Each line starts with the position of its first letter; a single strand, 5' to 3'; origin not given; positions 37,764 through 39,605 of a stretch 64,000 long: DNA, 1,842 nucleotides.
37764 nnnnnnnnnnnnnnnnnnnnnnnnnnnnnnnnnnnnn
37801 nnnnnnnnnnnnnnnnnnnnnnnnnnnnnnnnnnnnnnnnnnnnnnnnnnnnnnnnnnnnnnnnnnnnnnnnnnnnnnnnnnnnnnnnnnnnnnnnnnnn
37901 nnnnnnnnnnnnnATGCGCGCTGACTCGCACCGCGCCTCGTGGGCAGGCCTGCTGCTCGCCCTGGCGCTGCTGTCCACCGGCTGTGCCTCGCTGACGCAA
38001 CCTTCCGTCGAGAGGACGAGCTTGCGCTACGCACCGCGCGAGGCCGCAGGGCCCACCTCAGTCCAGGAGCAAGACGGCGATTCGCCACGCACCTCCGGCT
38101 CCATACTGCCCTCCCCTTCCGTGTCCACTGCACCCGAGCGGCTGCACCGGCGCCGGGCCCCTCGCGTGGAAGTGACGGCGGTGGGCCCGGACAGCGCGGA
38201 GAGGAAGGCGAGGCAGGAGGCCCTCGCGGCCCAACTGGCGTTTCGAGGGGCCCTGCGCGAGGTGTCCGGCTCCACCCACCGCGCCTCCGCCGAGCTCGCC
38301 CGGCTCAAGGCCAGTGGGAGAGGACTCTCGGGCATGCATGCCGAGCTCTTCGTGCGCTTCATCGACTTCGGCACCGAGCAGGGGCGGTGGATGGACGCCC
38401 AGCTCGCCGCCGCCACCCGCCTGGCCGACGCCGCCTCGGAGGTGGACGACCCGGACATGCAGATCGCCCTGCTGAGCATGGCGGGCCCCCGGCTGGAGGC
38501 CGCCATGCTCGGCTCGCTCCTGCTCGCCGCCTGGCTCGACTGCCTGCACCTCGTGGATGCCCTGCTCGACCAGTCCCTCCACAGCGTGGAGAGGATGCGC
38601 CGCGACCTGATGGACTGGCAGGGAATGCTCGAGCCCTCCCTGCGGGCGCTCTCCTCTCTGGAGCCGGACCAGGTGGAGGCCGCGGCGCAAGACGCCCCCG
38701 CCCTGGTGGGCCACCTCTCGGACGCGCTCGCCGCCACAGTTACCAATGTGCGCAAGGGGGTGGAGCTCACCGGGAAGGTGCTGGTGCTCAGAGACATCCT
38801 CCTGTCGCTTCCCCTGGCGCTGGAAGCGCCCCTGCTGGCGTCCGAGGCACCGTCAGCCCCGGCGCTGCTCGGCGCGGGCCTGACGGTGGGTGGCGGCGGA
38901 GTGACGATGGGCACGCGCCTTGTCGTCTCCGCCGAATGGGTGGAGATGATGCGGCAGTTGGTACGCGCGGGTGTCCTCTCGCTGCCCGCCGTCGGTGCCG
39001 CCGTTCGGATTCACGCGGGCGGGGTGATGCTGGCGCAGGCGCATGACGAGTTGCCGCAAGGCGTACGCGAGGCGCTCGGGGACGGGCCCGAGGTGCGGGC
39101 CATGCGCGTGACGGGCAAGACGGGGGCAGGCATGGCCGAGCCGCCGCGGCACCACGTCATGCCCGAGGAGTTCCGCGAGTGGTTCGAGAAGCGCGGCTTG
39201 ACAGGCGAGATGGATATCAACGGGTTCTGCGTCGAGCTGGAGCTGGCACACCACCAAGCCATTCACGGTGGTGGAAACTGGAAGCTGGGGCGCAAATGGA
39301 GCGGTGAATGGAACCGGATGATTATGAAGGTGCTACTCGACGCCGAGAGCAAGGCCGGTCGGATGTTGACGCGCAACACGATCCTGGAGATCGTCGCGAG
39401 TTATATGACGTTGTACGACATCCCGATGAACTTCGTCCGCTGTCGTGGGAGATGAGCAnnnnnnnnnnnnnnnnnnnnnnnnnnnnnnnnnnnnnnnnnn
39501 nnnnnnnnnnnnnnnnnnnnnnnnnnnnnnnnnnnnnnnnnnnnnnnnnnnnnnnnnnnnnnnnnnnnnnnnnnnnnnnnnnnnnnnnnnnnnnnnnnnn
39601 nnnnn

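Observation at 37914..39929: SitA-like lipoprotein toxin / immunity pair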

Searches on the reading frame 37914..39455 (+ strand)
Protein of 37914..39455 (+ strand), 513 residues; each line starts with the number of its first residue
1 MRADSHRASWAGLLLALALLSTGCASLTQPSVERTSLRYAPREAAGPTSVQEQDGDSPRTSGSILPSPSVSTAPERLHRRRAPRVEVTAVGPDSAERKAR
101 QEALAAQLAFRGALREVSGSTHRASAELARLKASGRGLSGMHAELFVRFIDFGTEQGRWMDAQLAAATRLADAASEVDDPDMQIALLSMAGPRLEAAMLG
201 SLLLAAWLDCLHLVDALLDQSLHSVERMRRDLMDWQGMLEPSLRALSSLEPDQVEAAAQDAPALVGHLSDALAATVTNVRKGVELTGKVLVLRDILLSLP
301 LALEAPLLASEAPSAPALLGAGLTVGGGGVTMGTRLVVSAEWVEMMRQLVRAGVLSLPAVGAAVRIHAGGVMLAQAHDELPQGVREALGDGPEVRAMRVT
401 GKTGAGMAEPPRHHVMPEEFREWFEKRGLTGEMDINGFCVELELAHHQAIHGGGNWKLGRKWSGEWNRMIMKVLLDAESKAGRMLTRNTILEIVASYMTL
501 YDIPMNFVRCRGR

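Call 3: search_protein_families(library=pfam, proteins=[window:37914-39455:+], max_evalue=1)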
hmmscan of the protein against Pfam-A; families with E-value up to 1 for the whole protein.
window:37914-39455:+ (513 aa): 2 families
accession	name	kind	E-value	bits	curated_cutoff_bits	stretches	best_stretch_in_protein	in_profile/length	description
PF09533.15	DUF2380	-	1.7e-06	28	26.3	1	407-497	96-186/187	Predicted lipoprotein of unknown function (DUF2380)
PF03014.20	SP2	-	0.19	11.8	20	1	36-89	91-147/205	Structural protein 2 nucleoplasmin-like domain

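Call 4: search_protein_families(library=ncbifam, proteins=[window:37914-39455:+], max_evalue=1)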
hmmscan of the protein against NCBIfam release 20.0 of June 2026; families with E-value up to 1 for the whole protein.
window:37914-39455:+ (513 aa): 1 family
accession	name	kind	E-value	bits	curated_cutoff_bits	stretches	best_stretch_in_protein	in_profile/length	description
TIGR02269.1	TIGR02269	equivalog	0.00025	20.7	85.75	1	393-470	107-178/209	SitA6 family polymorphic toxin lipoprotein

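Call 8: find_homologous_proteins(query=window:37914-39455:+)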
Query window:37914-39455:+ (513 aa): 819 proteins with E <= 0.001 among 8000 candidates; the best 120 are listed.
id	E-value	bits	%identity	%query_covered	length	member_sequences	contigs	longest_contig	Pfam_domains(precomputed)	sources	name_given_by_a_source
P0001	0.0e+0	1115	100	100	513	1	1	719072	PF09533.16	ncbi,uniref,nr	ncbi:DUF2380 domain-containing protein [Vitiosangium sp. GDMCC 1.1324]|uniref:DUF2380 domain-contain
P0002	5.1e-283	957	88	100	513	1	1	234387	PF09533.16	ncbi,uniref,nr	ncbi:DUF2380 domain-containing protein [Vitiosangium sp. GDMCC 1.1324]|uniref:DUF2380 domain-contain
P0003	3.8e-272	922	85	100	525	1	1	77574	PF09533.16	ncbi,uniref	ncbi:DUF2380 domain-containing protein [Archangium sp.]|uniref:DUF2380 domain-containing protein n=1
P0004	1.1e-271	920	86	96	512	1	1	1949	PF09533.16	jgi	jgi:hypothetical protein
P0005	2.2e-259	879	82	100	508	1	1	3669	PF09533.16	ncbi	ncbi:MAG: DUF2380 domain-containing protein [Archangium sp.]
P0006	4.5e-245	832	78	100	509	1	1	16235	PF09533.16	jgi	jgi:hypothetical protein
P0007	1.0e-239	815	89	83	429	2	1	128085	PF09533.16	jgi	jgi:hypothetical protein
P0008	5.2e-229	779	85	83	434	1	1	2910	PF09533.16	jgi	jgi:hypothetical protein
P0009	2.9e-223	760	82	85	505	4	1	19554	PF09533.16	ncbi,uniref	ncbi:DUF2380 domain-containing protein [Archangium sp.]|uniref:DUF2380 domain-containing protein n=1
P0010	2.4e-222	757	79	88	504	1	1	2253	PF09533.16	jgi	jgi:hypothetical protein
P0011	1.4e-211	722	71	94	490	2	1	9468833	PF09533.16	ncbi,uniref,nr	ncbi:TIGR02269 family lipoprotein [Archangium primigenium]|uniref:TIGR02269 family lipoprotein n=1 T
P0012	1.3e-210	719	68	100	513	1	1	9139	PF09533.16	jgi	jgi:predicted lipoprotein DUF2380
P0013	5.7e-208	710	67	100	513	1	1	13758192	PF09533.16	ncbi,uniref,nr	ncbi:DUF2380 domain-containing protein [Archangium lansingense]|uniref:DUF2380 domain-containing pro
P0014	9.9e-207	706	67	100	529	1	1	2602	PF09533.16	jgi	jgi:predicted lipoprotein DUF2380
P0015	3.3e-206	704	67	99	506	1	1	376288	PF09533.16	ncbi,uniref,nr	ncbi:DUF2380 domain-containing protein [Vitiosangium sp. GDMCC 1.1324]|uniref:DUF2380 domain-contain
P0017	4.6e-205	700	68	100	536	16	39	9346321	PF09533.16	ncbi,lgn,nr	ncbi:DUF2380 domain-containing protein [Myxococcus xanthus]|nr:hypothetical protein MyxoNM_23405 [My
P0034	8.4e-191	653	66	97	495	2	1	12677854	PF09533.16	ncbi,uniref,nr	ncbi:TIGR02269 family lipoprotein [Archangium violaceum]|uniref:TIGR02269 family lipoprotein n=1 Tax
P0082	2.2e-178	612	62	98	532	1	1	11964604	PF09533.16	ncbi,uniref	ncbi:TIGR02269 family lipoprotein [Archangium gephyra]|uniref:DUF2380 domain-containing protein n=1 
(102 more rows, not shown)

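Call 17: find_encoding_contigs(protein=P0002, flank=6000, max_places=3)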
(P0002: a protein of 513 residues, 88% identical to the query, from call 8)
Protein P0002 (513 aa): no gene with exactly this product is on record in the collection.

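Call 19: find_related_loci(query=A1, collection=genome_contigs, flank=4000)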
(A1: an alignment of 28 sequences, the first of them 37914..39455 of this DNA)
Query A1 (513 aa) in genome_contigs; peptide patterns used: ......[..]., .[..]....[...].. (x = any residue, [..] = any of these).
588 stretches matched a pattern (row limit reached: there are more); 281 encode a relative of the query (tblastn E <= 1e-3); the best 80 are kept; 80 distinct loci.
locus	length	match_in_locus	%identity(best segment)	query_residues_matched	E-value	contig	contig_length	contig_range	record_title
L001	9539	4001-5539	85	1-513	0e+0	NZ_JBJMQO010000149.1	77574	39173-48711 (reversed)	MAG: Archangium sp. isolate H3_16_all_fractions_metab_conc_11_70_0 k255_9143270, whole genome shotgun sequence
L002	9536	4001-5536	67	1-512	0e+0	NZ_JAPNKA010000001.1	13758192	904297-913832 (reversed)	Archangium lansingense strain MIWBW ctg.000000F, whole genome shotgun sequence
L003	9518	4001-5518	73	12-512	0e+0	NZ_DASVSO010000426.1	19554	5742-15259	MAG: Archangium sp. isolate SMAG_U3264 k141_419986, whole genome shotgun sequence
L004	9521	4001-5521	66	1-513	0e+0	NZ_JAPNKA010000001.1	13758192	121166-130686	Archangium lansingense strain MIWBW ctg.000000F, whole genome shotgun sequence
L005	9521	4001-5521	63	1-512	0e+0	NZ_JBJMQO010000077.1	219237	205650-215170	MAG: Archangium sp. isolate H3_16_all_fractions_metab_conc_11_70_0 k255_4075643, whole genome shotgun sequence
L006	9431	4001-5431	64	21-513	0e+0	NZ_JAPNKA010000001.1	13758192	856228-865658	Archangium lansingense strain MIWBW ctg.000000F, whole genome shotgun sequence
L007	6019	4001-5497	61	10-512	0e+0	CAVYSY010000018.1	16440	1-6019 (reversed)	MAG: uncultured delta proteobacterium isolate MFD05674.bin.2.184 genome assembly, contig: contig_192323, whole genome sh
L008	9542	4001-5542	62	1-513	0e+0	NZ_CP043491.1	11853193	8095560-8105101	Cystobacter fuscus strain Cbf 10 chromosome, complete genome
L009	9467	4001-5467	66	20-512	0e+0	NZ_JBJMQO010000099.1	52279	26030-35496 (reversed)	MAG: Archangium sp. isolate H3_16_all_fractions_metab_conc_11_70_0 k255_5156413, whole genome shotgun sequence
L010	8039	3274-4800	60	1-513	0e+0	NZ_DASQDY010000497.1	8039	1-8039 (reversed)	MAG: Archangium sp. isolate SMAG_U11739 k141_880523, whole genome shotgun sequence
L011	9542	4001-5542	63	1-513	0e+0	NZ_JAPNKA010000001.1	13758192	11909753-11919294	Archangium lansingense strain MIWBW ctg.000000F, whole genome shotgun sequence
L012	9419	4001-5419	63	8-512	0e+0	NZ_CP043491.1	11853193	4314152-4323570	Cystobacter fuscus strain Cbf 10 chromosome, complete genome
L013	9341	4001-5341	67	64-513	0e+0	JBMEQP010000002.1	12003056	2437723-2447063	Cystobacter fuscus strain NCWS contig_1, whole genome shotgun sequence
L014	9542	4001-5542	62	1-513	0e+0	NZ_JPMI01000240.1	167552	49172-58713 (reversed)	Archangium violaceum Cb vi76 contig00256, whole genome shotgun sequence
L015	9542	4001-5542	63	1-513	0e+0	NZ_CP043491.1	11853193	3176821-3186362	Cystobacter fuscus strain Cbf 10 chromosome, complete genome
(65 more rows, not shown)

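Call 24: list_cluster_members(proteins=[P0017, P0001, P0121])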
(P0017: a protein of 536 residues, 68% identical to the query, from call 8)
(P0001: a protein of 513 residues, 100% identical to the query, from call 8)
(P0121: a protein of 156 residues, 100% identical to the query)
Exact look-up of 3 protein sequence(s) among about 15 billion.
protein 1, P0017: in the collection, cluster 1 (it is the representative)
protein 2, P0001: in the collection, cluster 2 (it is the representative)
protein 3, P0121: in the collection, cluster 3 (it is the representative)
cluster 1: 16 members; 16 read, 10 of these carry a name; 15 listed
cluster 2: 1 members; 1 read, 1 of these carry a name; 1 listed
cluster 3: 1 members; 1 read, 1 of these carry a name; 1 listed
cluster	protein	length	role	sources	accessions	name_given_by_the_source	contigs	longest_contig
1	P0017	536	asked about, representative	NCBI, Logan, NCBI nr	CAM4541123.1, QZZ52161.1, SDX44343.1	DUF2380 domain-containing protein [Myxococcus xanthus] | hypothetical protein MyxoNM_23405 [Myxococcus xanthus]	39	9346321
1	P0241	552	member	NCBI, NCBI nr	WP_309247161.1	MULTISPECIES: DUF2380 domain-containing protein [Myxococcus] | DUF2380 domain-containing protein [Myxococcus xanthus]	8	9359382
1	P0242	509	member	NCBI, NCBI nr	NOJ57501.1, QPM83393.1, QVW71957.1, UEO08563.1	DUF2380 domain-containing protein [Myxococcus xanthus] | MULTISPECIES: DUF2380 domain-containing protein [Myxococcus]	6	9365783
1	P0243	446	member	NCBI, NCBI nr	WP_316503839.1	DUF2380 domain-containing protein [Myxococcus xanthus]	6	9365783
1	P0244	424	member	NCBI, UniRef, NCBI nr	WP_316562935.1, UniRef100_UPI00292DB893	DUF2380 domain-containing protein [Myxococcus sp. MxC21-1] | DUF2380 domain-containing protein n=1 Tax=Myxococcus sp. MxC21-1 TaxID=3041439 ...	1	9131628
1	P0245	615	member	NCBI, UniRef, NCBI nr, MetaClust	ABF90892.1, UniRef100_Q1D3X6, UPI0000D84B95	hypothetical protein MXAN_4478 [Myxococcus xanthus DK 1622] | DUF2380 domain-containing protein n=3 Tax=Myxococcaceae TaxID=31 RepID=Q1D3X6_MYXXD | status=active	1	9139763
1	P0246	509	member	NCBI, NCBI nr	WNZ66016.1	DUF2380 domain-containing protein [Myxococcus sp. MxC21-1]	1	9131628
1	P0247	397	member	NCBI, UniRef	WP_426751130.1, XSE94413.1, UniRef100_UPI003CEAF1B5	DUF2380 domain-containing protein [Myxococcus sp. Y35] | DUF2380 domain-containing protein n=1 Tax=Pseudomyxococcus flavus TaxID=3115648 ...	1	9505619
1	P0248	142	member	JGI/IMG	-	hypothetical protein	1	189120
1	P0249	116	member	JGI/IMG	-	hypothetical protein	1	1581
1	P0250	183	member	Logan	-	-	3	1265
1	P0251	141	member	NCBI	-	-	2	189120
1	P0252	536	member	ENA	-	-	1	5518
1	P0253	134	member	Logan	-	-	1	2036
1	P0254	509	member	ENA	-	-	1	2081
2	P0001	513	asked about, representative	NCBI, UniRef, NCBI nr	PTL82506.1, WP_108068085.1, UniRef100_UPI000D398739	DUF2380 domain-containing protein [Vitiosangium sp. GDMCC 1.1324] | DUF2380 domain-containing protein n=1 Tax=Vitiosangium sp. (strain GDMCC 1.1324) ...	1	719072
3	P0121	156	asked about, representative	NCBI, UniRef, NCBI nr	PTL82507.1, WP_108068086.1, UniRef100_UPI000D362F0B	NUDIX hydrolase [Vitiosangium sp. GDMCC 1.1324] | NUDIX hydrolase n=1 Tax=Vitiosangium sp. (strain GDMCC 1.1324) TaxID=2138576 ...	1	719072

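Call 32: search_protein_families(library=pfam, alignment_id=A1, max_evalue=10)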
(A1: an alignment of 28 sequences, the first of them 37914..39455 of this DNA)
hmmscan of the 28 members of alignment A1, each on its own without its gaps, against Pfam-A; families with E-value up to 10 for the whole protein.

A. member 1, window:37914-39455:+ (513 aa): 2 families
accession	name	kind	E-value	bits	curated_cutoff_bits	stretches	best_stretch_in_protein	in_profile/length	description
PF09533.15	DUF2380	-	1.7e-06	28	26.3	1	407-497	96-186/187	Predicted lipoprotein of unknown function (DUF2380)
PF03014.20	SP2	-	0.19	11.8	20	1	36-89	91-147/205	Structural protein 2 nucleoplasmin-like domain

B. families by the number of members that match (of 28 scanned): 8 families
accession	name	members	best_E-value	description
PF09533.15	DUF2380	28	1.6e-07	Predicted lipoprotein of unknown function (DUF2380)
PF01601.21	CoV_S2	2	0.045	Coronavirus spike glycoprotein S2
PF14930.12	Qn_am_d_aII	1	0.087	Quinohemoprotein amine dehydrogenase, alpha subunit domain II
PF03014.20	SP2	1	0.19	Structural protein 2 nucleoplasmin-like domain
PF23742.1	VBS_C3G9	1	0.2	C3G9 VBS-like domain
PF06013.18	WXG100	1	0.22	Proteins of 100 residues with WXG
PF22625.2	ECR1_N_2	1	0.25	Exosome RNA binding protein RRP4 N-terminal domain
PF17503.7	DUF5435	1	0.29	Family of unknown function (DUF5435)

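Call 33: search_solved_structures(query=A1, max_evalue=10, show_alignments=2)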
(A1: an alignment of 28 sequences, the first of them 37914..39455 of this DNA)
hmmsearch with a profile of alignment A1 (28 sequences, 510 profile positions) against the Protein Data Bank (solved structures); distinct sequences matched with E-value up to 10: 4.
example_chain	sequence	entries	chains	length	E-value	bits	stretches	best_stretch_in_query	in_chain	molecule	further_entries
8p5d_SG0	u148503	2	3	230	0.2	13.8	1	422-496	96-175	40S ribosomal protein S6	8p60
7qca_SG0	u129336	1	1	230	0.53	12.4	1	422-490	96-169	40S ribosomal protein S6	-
5zvm_A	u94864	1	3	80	1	11.5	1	219-284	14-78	Spike glycoprotein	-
7zr2_A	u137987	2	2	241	1.7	10.8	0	223-282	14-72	Spike protein S2',Chimeric protein mimic of SARS-CoV-2 Spike HR1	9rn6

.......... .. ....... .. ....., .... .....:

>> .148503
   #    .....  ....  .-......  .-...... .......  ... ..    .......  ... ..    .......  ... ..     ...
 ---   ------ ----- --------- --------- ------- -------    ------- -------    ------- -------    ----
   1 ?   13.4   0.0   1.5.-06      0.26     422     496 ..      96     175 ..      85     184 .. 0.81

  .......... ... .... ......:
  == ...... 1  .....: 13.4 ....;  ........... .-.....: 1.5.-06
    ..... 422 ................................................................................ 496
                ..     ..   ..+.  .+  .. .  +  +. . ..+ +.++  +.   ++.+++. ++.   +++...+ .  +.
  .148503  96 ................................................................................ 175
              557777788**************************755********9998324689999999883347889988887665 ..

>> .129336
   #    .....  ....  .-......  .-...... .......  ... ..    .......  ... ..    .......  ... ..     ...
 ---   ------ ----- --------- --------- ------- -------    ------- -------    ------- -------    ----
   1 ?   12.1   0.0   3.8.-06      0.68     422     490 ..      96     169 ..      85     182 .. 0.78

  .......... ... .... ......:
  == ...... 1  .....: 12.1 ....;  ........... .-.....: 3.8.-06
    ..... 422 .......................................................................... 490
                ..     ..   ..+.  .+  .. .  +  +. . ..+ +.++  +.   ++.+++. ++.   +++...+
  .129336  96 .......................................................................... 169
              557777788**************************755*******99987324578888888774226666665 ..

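Call 37: find_encoding_contigs(protein=P0017, flank=5000, max_places=3)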
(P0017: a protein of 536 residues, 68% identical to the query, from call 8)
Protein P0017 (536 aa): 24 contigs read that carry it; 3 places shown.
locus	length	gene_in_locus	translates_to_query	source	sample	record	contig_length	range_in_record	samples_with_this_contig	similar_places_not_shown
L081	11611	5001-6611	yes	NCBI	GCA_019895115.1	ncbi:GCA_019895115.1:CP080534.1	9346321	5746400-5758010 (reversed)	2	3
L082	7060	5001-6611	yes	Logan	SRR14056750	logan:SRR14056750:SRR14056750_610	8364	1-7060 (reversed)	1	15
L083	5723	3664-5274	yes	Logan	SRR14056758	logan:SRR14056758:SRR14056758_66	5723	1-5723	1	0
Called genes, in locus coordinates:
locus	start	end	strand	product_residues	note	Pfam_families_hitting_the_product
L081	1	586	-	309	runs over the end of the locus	PF09544:DUF2381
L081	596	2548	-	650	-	PF00069:Pkinase, PF07714:PK_Tyr_Ser-Thr, PF01163:RIO1 (weak)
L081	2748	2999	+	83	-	PF13560:HTH_31, PF01381:HTH_3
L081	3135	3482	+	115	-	PF13560:HTH_31, PF12844:HTH_19 (faint), PF01381:HTH_3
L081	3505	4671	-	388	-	PF00069:Pkinase, PF07714:PK_Tyr_Ser-Thr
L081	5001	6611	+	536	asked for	PF09533:DUF2380 (weak)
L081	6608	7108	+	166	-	-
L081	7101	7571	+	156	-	-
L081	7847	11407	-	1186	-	PF00270:DEAD, PF04851:ResIII (weak)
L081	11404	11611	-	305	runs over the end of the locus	-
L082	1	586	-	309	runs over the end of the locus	PF09544:DUF2381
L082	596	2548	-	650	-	PF00069:Pkinase, PF07714:PK_Tyr_Ser-Thr, PF01163:RIO1 (weak)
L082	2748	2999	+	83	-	PF13560:HTH_31, PF01381:HTH_3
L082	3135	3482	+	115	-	PF13560:HTH_31, PF12844:HTH_19 (faint), PF01381:HTH_3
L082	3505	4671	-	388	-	PF00069:Pkinase, PF07714:PK_Tyr_Ser-Thr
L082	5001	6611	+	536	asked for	PF09533:DUF2380 (weak)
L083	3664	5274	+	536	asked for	PF09533:DUF2380 (weak)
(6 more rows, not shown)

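Call 43: predict_structure(alignment_id=A1)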
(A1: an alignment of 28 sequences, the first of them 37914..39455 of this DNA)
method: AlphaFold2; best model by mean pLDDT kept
length: 513 residues; sequences in the alignment: 28
mean_pLDDT: 58.3   pTM: 0.50
mean pLDDT of the five models: 58.3, 57.4, 56.7, 47.5, 45.4
residues with pLDDT >= 90: 70; 70-90: 131; 50-70: 77; < 50: 235
segments of 3 or more residues with pLDDT < 50: 1-13, 18-91, 298-339, 369-462, 506-513
pLDDT, mean of each block of 10 residues (from residue 1): 41 47 33 29 28 27 30 30 32 73 87 87 88 84 88 94 95 92 91 92 86 79 78 91 87 79 72 69 63 53 33 26 29 45 71 77 59 36 41 36 29 32 40 36 36 27 56 68 56 72 50 35
secondary structure, 60 per line:
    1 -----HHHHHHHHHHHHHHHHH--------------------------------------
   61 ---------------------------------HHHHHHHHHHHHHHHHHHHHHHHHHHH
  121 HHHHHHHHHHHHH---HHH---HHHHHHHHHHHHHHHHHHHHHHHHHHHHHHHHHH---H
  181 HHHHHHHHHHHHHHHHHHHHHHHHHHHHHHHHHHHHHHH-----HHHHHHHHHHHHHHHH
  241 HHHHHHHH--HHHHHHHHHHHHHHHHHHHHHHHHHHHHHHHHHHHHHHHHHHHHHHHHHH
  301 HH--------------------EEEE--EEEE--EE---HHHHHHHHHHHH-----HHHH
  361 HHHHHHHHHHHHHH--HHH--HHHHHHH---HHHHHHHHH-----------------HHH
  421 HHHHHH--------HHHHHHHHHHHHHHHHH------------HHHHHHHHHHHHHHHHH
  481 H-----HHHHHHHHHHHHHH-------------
elements in order: H6-22 H94-133 H143-176 H180-219 H225-248 H251-302 E323-326 E329-332 H340-351 H357-374 H382-388 H392-400 H418-426 H435-451 H464-481 H487-500
